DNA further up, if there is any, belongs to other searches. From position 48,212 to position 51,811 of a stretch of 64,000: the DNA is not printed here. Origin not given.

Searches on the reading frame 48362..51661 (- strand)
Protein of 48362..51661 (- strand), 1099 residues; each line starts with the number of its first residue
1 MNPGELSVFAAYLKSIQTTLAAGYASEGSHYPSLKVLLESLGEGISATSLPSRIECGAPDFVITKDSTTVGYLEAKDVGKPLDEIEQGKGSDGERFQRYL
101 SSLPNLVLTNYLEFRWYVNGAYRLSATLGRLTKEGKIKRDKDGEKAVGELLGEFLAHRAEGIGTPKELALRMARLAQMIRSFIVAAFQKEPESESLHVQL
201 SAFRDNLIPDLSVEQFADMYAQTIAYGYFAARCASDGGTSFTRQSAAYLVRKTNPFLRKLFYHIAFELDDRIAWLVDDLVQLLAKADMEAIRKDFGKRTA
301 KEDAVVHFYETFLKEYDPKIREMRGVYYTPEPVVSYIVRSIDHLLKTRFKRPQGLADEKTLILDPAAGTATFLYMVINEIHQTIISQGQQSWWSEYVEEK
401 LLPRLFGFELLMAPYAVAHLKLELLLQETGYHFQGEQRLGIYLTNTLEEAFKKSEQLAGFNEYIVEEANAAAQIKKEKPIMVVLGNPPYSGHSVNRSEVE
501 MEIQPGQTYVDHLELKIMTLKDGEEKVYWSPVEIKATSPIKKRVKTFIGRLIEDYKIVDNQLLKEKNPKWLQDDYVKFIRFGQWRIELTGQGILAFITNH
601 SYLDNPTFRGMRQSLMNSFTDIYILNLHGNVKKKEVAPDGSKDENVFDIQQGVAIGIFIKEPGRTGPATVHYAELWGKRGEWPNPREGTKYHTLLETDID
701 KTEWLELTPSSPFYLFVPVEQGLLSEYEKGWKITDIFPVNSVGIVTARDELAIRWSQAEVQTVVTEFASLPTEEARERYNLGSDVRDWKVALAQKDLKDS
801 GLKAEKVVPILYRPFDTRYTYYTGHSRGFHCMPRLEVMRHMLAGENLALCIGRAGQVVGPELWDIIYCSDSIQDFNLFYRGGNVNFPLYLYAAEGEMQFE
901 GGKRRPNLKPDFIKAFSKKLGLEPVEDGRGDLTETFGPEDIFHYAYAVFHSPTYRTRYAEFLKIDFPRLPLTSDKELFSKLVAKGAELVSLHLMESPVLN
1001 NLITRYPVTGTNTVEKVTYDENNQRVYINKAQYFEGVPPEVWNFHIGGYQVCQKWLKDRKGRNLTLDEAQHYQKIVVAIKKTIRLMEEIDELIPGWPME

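Call 76: search_protein_families(library=pfam, proteins=[window:48362-51661:-], max_evalue=0.001)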
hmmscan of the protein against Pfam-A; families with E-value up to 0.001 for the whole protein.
window:48362-51661:- (1099 aa): 4 families
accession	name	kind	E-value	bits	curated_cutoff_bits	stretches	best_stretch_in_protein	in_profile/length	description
PF18135.7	Type_ISP_C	-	2.1e-101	339.9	25.9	1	735-1088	1-342/342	Type ISP C-terminal specificity domain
PF02384.22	N6_Mtase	-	4.6e-11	43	20.4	1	301-494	2-139/311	N-6 DNA Methylase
PF07669.17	Eco57I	-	8.3e-06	26.4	25.3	0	413-498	9-93/171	Eco57I restriction-modification methylase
PF20473.4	MmeI_Mtase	-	0.00024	20.8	27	1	360-503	21-159/259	MmeI, DNA-methyltransferase domain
